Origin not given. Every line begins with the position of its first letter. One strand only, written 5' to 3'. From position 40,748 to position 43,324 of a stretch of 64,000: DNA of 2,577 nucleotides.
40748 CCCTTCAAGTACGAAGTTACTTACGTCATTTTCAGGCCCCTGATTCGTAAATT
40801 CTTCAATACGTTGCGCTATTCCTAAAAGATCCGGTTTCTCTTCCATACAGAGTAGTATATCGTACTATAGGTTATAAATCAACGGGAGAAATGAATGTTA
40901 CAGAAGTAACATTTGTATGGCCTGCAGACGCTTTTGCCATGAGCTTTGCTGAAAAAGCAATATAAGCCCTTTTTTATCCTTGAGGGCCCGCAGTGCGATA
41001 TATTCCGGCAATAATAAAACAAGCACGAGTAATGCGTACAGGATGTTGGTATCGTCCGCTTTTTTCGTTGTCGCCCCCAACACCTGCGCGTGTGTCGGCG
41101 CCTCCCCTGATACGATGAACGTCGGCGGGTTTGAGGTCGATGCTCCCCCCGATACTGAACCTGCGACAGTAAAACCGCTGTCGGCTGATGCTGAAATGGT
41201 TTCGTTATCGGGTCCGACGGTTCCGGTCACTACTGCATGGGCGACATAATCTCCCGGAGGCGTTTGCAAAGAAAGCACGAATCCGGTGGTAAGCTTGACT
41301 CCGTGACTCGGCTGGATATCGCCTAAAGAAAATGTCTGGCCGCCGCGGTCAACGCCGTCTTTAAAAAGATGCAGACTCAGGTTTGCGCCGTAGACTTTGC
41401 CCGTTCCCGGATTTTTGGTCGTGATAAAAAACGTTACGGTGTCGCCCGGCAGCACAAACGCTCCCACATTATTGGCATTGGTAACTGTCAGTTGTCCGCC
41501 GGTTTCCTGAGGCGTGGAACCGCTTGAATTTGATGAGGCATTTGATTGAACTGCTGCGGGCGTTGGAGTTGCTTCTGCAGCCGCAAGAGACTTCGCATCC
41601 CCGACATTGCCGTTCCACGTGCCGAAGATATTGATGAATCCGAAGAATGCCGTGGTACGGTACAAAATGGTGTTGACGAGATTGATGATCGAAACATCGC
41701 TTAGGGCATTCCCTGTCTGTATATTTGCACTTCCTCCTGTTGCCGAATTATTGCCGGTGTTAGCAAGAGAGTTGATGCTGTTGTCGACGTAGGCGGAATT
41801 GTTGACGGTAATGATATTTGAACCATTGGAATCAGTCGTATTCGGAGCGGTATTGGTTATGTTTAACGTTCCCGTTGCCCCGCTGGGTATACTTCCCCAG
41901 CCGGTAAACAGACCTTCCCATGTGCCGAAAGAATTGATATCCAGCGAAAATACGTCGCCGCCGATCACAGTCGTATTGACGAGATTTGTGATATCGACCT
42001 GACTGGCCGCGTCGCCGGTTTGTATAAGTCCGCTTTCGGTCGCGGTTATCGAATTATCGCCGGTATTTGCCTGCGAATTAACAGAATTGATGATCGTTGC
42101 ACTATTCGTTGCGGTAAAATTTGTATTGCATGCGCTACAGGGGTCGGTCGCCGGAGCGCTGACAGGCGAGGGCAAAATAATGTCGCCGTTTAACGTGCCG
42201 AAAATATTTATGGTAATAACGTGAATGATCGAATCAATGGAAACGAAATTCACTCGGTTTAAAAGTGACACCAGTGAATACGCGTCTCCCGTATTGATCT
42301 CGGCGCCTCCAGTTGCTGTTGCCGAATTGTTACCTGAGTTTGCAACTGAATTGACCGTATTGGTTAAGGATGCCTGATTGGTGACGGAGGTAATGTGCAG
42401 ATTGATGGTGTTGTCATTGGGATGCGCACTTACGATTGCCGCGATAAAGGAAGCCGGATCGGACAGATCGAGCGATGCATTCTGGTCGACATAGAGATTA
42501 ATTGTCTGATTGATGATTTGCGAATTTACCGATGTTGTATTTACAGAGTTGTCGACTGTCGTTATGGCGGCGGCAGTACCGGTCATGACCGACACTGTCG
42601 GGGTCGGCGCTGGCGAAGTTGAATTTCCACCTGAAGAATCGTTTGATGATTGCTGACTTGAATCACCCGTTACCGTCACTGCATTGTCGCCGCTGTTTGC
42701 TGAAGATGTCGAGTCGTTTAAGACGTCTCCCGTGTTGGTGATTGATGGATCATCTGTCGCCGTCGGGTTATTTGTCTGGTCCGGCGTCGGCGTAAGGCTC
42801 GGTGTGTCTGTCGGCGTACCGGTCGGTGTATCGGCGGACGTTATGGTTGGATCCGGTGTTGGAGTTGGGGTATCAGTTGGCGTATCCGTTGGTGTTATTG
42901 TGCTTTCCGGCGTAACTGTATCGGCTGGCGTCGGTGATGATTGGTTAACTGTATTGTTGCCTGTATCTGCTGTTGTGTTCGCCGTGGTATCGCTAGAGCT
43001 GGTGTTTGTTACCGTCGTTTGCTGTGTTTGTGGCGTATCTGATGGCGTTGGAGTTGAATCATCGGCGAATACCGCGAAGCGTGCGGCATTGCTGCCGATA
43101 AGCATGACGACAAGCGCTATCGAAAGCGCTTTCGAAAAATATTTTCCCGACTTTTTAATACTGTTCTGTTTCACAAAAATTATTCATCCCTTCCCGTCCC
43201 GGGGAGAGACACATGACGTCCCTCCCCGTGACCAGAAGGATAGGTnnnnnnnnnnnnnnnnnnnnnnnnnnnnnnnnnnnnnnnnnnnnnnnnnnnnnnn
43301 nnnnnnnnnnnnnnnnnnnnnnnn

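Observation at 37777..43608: Candidate novel system: a sortase-coupled surface-fibre module (small secreted repeat protein, large repeat protein, LAATG protein and sortase)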

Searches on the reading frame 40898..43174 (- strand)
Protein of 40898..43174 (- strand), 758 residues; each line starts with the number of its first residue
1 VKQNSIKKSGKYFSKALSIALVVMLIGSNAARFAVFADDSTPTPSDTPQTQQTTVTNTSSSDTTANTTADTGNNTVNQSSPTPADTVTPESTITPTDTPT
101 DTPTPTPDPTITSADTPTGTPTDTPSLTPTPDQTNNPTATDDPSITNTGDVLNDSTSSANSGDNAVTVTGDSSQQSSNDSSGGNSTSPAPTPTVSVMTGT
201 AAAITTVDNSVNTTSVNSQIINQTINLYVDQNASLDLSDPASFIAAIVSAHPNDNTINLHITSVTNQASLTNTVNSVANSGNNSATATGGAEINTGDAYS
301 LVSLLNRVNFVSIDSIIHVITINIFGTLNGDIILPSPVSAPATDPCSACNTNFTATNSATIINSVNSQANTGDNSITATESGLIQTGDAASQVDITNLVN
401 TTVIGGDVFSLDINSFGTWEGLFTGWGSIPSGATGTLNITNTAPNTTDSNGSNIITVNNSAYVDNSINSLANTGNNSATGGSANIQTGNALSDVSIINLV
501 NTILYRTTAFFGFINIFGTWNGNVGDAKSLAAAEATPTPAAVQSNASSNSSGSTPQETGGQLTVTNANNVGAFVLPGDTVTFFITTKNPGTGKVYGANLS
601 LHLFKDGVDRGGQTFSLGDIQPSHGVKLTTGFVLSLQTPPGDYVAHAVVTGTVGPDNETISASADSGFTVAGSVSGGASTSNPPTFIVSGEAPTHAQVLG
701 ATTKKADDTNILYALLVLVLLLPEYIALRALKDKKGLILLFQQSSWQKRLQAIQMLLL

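Call 3: search_protein_families(library=pfam, proteins=[window:40898-43174:-], max_evalue=0.1)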
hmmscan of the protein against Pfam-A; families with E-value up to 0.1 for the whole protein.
window:40898-43174:- (758 aa): 0 families

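Call 4: search_protein_families(library=ncbifam, proteins=[window:40898-43174:-], max_evalue=0.1)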
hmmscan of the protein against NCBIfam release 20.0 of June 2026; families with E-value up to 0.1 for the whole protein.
window:40898-43174:- (758 aa): 0 families

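Call 5: find_homologous_proteins(query=window:40898-43174:-, max_evalue=0.001)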
Query window:40898-43174:- (758 aa): 162 proteins with E <= 0.001 among 8000 candidates; the best 120 are listed.
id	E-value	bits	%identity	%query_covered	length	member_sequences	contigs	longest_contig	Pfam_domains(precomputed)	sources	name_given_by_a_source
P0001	0.0e+0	1528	100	97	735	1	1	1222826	-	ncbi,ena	-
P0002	1.5e-239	815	58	100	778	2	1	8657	-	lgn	-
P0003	6.2e-203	694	52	100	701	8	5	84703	-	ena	-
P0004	4.5e-198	678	51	99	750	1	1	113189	-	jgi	jgi:hypothetical protein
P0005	7.9e-190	651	59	74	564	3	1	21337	-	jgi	-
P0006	9.9e-189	647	53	85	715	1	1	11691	-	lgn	-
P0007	1.6e-161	557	60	61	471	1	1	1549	-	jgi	-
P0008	1.8e-157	544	42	97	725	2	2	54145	-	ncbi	-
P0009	1.4e-153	531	47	75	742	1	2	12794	-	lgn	-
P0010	1.0e-151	525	44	98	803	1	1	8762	-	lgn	-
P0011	1.2e-151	525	46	86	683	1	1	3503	-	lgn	-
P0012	1.3e-150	521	43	94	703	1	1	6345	-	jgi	jgi:hypothetical protein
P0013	3.1e-149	517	43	87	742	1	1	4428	-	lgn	-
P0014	8.0e-148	512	43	81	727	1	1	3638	-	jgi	-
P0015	9.9e-146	505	42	86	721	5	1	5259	-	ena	-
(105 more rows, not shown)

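Call 10: find_related_loci(query=A1, collection=genome_contigs, flank=10000)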
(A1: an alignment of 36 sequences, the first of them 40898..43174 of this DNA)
Query A1 (758 aa) in genome_contigs; peptide patterns used: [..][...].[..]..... (x = any residue, [..] = any of these).
101 stretches matched a pattern; 35 encode a relative of the query (tblastn E <= 1e-3); 35 distinct loci.
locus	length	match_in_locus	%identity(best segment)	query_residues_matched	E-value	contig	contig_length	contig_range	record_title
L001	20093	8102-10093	41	93-749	7e-128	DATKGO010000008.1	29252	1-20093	MAG TPA_asm: Patescibacteria group bacterium isolate SMAG_U14553 k141_187019, whole genome shotgun sequence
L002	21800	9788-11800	42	11-700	1e-122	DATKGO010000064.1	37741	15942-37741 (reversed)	MAG TPA_asm: Patescibacteria group bacterium isolate SMAG_U14553 k141_10731, whole genome shotgun sequence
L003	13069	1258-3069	44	146-758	2e-122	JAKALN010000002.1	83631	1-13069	MAG: bacterium isolate WY5.bin128 NODE_426_length_83631_cov_8.669716, whole genome shotgun sequence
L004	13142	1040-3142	40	39-758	9e-122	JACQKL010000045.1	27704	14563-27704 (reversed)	MAG: Candidatus Levyibacteriota bacterium isolate NC_groundwater_1176_Ag_S-0.1um_36_263 S_p1_S3_coassembly_k141_2204683,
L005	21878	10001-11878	43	145-758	4e-119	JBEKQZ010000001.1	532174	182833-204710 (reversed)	MAG: Candidatus Levyibacteriota bacterium isolate SPRUCE 49 SPRUCE_49_1, whole genome shotgun sequence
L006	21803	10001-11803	42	146-758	4e-117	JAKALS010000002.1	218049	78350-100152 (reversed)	MAG: bacterium isolate WY5.bin132 NODE_67_length_218049_cov_6.550582, whole genome shotgun sequence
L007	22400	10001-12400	41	33-758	7e-114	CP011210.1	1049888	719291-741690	MAG: Candidatus Beckwithbacteria bacterium GW2011_GWC1_49_16 chromosome, complete genome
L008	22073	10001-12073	41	95-755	2e-112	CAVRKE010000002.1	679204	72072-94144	MAG: Candidatus Levybacteria bacterium isolate MFD01476.bin.1.95 genome assembly, contig: contig_6007, whole genome shot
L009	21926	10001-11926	37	6-686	9e-112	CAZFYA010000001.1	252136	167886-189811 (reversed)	MAG TPA_asm: uncultured Gammaproteobacteria bacterium isolate SRP239243_co2_396 genome assembly, contig: NODE_17_length_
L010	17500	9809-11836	42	95-754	3e-111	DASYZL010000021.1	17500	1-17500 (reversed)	MAG TPA_asm: Patescibacteria group bacterium isolate SMAG_U6361 k141_1007845, whole genome shotgun sequence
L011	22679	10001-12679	36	13-745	2e-110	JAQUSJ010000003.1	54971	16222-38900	MAG: Candidatus Daviesbacteria bacterium isolate STD1_94 NODE_1122_length_54971_cov_14.869503_Sandtown_D1, whole genome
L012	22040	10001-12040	41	19-758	7e-109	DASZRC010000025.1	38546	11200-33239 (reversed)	MAG TPA_asm: Patescibacteria group bacterium isolate SMAG_U6014 k141_343289, whole genome shotgun sequence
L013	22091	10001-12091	41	13-758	6e-115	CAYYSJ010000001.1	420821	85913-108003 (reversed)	MAG TPA_asm: uncultured Gammaproteobacteria bacterium isolate SRP272529_co1_214 genome assembly, contig: NODE_3_length_4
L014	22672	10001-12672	36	28-745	2e-107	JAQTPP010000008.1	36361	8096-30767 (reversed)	MAG: Candidatus Daviesbacteria bacterium isolate STB_119 NODE_2409_length_36361_cov_5.759922_Sandtown_B, whole genome sh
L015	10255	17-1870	40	56-758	1e-106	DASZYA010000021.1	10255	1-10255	MAG TPA_asm: Patescibacteria group bacterium isolate SMAG_U6198 k141_463220, whole genome shotgun sequence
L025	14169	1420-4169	34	105-758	1e-65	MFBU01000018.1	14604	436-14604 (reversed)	MAG: Candidatus Curtissbacteria bacterium RIFCSPLOWO2_02_41_11 rifcsplowo2_02_sub10_scaffold_520, whole genome shotgun s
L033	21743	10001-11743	26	7-524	5e-33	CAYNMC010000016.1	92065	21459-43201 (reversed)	MAG TPA_asm: uncultured Pseudomonadales bacterium isolate SRP231805_co4_157 genome assembly, contig: k141_175125, whole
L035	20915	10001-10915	31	264-525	8e-12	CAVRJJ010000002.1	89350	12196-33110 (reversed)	MAG: uncultured bacterium isolate MFD01275.bin.1.95 genome assembly, contig: contig_28187, whole genome shotgun sequence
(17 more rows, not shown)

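Call 14: search_protein_families(library=pfam, proteins=[L007:9905-10360:+, L003:160-654:+, L035:8267-8845:+, L033:8722-9891:+, L013:9489-9947:+, L007:9332-9676:+, L013:8590-8988:+, L025:2-607:+, L035:7072-7740:+], max_evalue=1)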
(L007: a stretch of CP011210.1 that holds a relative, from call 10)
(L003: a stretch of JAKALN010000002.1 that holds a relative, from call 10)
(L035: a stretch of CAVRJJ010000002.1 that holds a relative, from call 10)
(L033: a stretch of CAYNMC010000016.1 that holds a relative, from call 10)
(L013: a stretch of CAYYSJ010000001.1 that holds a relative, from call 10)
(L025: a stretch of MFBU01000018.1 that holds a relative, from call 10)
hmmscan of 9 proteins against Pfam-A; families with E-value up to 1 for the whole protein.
L007:9905-10360:+ (151 aa): 1 family
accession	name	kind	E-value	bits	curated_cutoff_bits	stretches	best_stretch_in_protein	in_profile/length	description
PF18338.7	BppL_N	-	0.001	19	25.8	1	45-68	4-25/25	Lower baseplate protein N-terminal domain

L003:160-654:+ (164 aa): 0 families

L035:8267-8845:+ (192 aa): 0 families

L033:8722-9891:+ (389 aa): 0 families

L013:9489-9947:+ (152 aa): 1 family
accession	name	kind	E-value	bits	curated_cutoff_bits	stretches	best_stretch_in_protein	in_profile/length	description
PF04208.19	MtrA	-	0.86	9.7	25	1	100-141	25-67/173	Tetrahydromethanopterin S-methyltransferase, subunit A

L007:9332-9676:+ (114 aa): 1 family
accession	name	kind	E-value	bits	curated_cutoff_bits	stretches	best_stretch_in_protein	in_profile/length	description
PF24312.1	Ig-like_POM152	-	0.16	12.8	27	1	24-60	36-71/89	Nucleoporin POM152, Ig-like domain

L013:8590-8988:+ (132 aa): 2 families
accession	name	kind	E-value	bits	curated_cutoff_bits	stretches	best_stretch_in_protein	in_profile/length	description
PF19630.5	DUF6134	-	0.05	14.1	27.9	1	43-85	59-102/184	Domain of unknown function (DUF6134)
PF07706.17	TAT_ubiq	-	0.8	10.3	23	0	25-45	12-32/40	Aminotransferase ubiquitination site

L025:2-607:+ (201 aa): 1 family
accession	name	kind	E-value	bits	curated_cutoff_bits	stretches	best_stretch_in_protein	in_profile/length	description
PF24053.1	DUF7356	-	0.043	14.2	27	1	97-152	42-95/105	Domain of unknown function (DUF7356)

L035:7072-7740:+ (222 aa): 0 families

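Call 32: predict_structure(alignment_id=A1)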
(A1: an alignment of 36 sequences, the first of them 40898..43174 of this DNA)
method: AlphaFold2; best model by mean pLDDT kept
length: 758 residues; sequences in the alignment: 36
mean_pLDDT: 66.7   pTM: 0.47
mean pLDDT of the five models: 66.7, 64.2, 63.2, 60.8, 58.0
residues with pLDDT >= 90: 87; 70-90: 358; 50-70: 89; < 50: 224
segments of 3 or more residues with pLDDT < 50: 1-4, 31-57, 80-143, 171-190, 242-263, 340-349, 432-439, 441-453, 536-553, 674-709
pLDDT, mean of each block of 10 residues (from residue 1): 51 77 69 37 35 46 72 68 42 35 33 31 35 35 54 72 72 37 40 74 76 71 65 62 44 31 60 83 86 85 82 77 74 68 45 68 86 88 83 77 71 78 70 45 38 57 86 90 87 84 76 79 83 56 33 68 89 86 89 94 94 93 87 90 95 91 93 50 35 32 37 75 82 78 74 75
secondary structure, 60 per line:
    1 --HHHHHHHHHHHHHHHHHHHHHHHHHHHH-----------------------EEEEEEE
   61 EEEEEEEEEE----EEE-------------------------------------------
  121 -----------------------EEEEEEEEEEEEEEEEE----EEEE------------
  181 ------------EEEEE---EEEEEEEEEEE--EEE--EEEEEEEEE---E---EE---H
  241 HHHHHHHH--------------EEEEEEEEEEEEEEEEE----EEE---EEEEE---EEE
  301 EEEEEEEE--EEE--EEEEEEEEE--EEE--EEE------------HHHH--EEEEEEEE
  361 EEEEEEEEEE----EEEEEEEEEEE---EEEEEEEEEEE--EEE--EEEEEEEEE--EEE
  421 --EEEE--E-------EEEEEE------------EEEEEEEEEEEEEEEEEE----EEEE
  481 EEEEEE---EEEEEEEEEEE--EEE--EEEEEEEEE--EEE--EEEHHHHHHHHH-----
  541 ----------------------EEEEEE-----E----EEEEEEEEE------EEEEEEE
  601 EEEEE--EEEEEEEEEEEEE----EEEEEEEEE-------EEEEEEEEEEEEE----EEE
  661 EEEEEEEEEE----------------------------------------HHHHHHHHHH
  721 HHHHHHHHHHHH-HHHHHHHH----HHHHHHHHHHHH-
elements in order (helices of 4 or more, strands of 3 or more residues): H3-30 E54-70 E75-77 E144-160 E165-168 E193-197 E201-211 E214-216 E219-227 H240-248 E263-279 E284-286 E290-294 E298-308 E311-313 E316-324 E327-329 E332-334 H347-350 E353-370 E375-385 E389-399 E402-404 E407-415 E418-420 E423-426 E437-442 E455-472 E477-486 E490-500 E503-505 E508-516 E519-521 E524-526 H527-535 E563-568 E579-587 E594-605 E608-620 E625-633 E641-653 E658-670 H711-732 H734-741 H746-757

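Call 35: fold_search(model_id=the predicted structure, library=pdb)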
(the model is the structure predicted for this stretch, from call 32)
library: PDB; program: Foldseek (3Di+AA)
matches with E <= 10: 1721; with E <= 0.001: 5
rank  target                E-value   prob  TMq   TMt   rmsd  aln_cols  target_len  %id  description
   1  5cl2_B                7.1e-05  1.00  0.11  0.30   7.2       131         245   19  Crystal structure of Spo0M, sporulation control protein, from Bacillus subtilis. (released 2015-12-16)
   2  5cl2_A                1.3e-04  1.00  0.11  0.30   7.1       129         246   19  Crystal structure of Spo0M, sporulation control protein, from Bacillus subtilis. (released 2015-12-16)
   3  8b5l_v                5.0e-04  1.00  0.12  0.52   4.6       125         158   14  Cryo-EM structure of ribosome-Sec61-TRAP (TRanslocon Associated Protein) translocon complex (released 2023-03-01)
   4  3idu_A                6.2e-04  1.00  0.12  0.67  10.2       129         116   17  Crystal Structure of the CARDB domain of the PF1109 protein in complex with di-metal ions from Pyrococcus furiosus, No (released 2009-08-04)
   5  9fyn                  8.6e-04  1.00  0.11  0.11   4.0       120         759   17  Lacto-N-biosidase from Trueperella pyogenes (released 2024-10-09)
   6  8b6l_F                1.2e-03  1.00  0.12  0.53   4.6       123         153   15  Subtomogram average of the human Sec61-TRAP-OSTA-translocon (released 2022-12-07)
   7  3idu_B                1.4e-03  1.00  0.12  0.69   4.6       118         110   20  Crystal Structure of the CARDB domain of the PF1109 protein in complex with di-metal ions from Pyrococcus furiosus, No (released 2009-08-04)
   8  7akk_A                1.6e-03  1.00  0.11  0.10  25.9       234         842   14  Structure of a complement factor-receptor complex (released 2022-04-13)
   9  8btk_TB               1.8e-03  1.00  0.12  0.51   4.7       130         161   15  Structure of the TRAP complex with the Sec translocon and a translating ribosome (released 2023-05-24)
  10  5jtw_B                1.9e-03  1.00  0.11  0.13   4.9       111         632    7  Crystal structure of complement C4b re-refined using iMDFF (released 2016-08-10)
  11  4f38_B                2.0e-03  1.00  0.11  0.34   8.3       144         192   14  Crystal structure of geranylgeranylated RhoA in complex with RhoGDI in its active GPPNHP-bound form (released 2012-05-23)
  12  8k2g_A                2.2e-03  1.00  0.10  0.15  13.4       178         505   11  Crystal structure of Group 1 Oligosaccharide-releasing beta-N-acetylgalactosaminidase NgaCa from Cohnella abietis, apo (released 2024-04-24)
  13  5mhl_B                2.2e-03  1.00  0.11  0.12   4.8       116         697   18  FXIIIa in complex with the inhibitor Mi0621 (released 2017-12-20)
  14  5fr1_B                2.3e-03  1.00  0.12  0.45   4.6       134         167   14  Double acetylated RhoGDI-alpha in complex with RhoA-GDP (released 2016-01-13)
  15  9n9j_6                2.4e-03  1.00  0.12  0.51   4.8       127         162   16  Structure of a GRP94 folding intermediate engaged with a CCDC134- and FKBP11-bound secretory translocon (released 2025-11-19)
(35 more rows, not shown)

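Call 44: search_solved_structures(query=A1, max_evalue=1)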
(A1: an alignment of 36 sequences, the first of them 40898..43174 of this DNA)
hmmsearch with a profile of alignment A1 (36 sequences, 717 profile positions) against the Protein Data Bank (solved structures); distinct sequences matched with E-value up to 1: 0.

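Call 53: search_protein_families(library=ncbifam, proteins=[L007:9905-10360:+, L035:8267-8845:+, L013:8590-8988:+], max_evalue=1)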
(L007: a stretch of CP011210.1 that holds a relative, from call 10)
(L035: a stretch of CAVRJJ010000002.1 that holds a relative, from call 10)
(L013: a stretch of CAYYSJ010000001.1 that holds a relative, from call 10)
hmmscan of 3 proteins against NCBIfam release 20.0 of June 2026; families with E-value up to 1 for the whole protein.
L007:9905-10360:+ (151 aa): 2 families
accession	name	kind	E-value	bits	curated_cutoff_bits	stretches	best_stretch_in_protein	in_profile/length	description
NF007975.0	PRK10699.1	equivalog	0.05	13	261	1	2-47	4-49/254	phosphatidylglycerophosphatase B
NF009162.0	PRK12508.1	equivalog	0.069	13.3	120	1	57-111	27-81/139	Na(+)/H(+) antiporter subunit B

L035:8267-8845:+ (192 aa): 0 families

L013:8590-8988:+ (132 aa): 0 families

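Call 73: find_encoding_contigs(protein=P0001, flank=6000, max_places=2)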
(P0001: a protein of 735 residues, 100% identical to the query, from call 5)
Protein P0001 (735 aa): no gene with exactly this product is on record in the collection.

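Call 74: find_encoding_contigs(protein=P0004, flank=8000, max_places=2)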
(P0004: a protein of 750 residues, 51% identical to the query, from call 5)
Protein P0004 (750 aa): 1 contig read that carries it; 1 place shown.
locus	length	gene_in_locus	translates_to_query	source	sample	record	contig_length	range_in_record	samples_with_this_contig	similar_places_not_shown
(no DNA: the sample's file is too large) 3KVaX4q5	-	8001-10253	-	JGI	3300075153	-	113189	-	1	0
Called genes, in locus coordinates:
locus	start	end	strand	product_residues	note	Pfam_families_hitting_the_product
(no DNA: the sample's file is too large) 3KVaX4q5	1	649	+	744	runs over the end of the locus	PF00535:Glycos_transf_2, PF10111:Glyco_tranf_2_2 (faint), PF13506:Glyco_transf_21 (faint), PF13641:Glyco_tranf_2_3 (weak), PF00535:Glycos_transf_2, PF13641:Glyco_tranf_2_3, PF13632:Glyco_trans_2_3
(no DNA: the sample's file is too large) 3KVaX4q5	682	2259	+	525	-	PF13231:PMT_2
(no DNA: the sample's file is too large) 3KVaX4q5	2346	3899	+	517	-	-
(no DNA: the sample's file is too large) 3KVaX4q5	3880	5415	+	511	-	PF13231:PMT_2, PF02366:PMT (weak)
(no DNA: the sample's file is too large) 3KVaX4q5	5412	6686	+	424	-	-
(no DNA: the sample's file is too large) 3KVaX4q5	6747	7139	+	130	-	-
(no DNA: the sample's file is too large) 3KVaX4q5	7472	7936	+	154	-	-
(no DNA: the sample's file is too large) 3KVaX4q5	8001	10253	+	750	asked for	-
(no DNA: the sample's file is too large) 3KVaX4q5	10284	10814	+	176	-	PF08123:DOT1 (faint)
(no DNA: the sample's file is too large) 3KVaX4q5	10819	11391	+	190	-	-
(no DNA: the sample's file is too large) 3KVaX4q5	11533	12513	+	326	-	-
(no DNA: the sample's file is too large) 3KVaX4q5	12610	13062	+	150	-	PF01371:Trp_repressor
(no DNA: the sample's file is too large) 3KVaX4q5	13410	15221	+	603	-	PF07973:tRNA_SAD, PF00587:tRNA-synt_2b, PF03129:HGTP_anticodon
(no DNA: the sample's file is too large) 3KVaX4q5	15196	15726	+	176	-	PF05198:IF3_N, PF00707:IF3_C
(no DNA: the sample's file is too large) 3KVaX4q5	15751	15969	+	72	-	PF01632:Ribosomal_L35p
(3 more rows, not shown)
